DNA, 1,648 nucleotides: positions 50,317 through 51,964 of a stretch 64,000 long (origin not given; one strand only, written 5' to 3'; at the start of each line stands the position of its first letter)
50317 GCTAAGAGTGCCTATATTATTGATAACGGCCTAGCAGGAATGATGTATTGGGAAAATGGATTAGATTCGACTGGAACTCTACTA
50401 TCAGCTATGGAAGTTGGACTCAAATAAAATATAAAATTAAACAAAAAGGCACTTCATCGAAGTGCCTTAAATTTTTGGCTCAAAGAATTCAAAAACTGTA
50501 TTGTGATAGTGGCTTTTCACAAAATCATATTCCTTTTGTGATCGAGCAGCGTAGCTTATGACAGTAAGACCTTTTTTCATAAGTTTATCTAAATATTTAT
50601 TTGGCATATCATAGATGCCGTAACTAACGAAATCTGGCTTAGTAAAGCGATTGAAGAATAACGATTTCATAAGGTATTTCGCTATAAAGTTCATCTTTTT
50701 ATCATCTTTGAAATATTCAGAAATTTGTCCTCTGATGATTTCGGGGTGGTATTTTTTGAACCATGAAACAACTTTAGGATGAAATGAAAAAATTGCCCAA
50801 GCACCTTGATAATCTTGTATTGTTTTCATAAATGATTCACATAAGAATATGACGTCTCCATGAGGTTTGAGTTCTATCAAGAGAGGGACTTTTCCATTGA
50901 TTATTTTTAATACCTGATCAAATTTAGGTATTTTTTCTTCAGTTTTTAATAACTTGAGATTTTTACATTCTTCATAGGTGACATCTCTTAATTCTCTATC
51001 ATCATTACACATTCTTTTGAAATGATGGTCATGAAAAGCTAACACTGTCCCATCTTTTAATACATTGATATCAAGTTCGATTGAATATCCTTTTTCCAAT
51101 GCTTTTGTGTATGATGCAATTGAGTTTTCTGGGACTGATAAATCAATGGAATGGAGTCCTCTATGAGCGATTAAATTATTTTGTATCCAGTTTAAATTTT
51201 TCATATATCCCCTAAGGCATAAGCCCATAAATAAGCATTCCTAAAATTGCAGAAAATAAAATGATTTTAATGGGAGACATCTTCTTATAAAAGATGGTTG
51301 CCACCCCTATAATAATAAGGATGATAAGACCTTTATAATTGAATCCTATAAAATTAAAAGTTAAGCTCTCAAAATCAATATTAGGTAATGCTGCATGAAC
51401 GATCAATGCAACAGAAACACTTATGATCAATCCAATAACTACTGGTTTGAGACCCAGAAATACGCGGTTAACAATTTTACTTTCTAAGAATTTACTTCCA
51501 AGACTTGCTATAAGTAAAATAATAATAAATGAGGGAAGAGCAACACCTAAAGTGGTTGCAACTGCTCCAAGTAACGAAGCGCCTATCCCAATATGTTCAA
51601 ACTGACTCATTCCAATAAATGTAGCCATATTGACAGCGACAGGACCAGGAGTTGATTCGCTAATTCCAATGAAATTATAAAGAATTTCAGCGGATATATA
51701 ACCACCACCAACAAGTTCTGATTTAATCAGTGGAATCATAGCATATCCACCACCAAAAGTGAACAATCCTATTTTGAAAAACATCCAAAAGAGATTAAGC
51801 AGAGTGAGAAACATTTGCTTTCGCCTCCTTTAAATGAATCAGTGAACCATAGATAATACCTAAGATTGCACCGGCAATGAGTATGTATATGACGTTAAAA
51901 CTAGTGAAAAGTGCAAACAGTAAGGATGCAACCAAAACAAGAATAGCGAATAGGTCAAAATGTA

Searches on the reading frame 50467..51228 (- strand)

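Call 40: search_protein_families(library=pfam, proteins=[window:50467-51228:-])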
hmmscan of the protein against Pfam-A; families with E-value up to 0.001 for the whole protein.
window:50467-51228:- (253 aa): 1 family
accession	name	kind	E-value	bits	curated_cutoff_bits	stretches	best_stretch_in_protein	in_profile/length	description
PF03009.23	GDPD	-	1.6e-20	74.7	23.6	1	22-235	1-227/244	Glycerophosphoryl diester phosphodiesterase family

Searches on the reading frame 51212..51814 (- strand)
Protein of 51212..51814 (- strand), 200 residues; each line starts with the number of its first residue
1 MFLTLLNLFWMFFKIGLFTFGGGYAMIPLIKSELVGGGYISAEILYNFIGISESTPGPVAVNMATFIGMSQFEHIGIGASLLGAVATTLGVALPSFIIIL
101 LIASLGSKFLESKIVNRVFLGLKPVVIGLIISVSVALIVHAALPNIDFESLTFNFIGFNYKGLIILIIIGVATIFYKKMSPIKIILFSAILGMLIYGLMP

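Call 40: search_protein_families(library=pfam, proteins=[window:51212-51814:-])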
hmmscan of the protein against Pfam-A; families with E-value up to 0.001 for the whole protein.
window:51212-51814:- (200 aa): 1 family
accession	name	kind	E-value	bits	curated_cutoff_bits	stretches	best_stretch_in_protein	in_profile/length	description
PF02417.20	Chromate_transp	-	7.5e-41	140.4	28.6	1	6-193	1-166/166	Chromate transporter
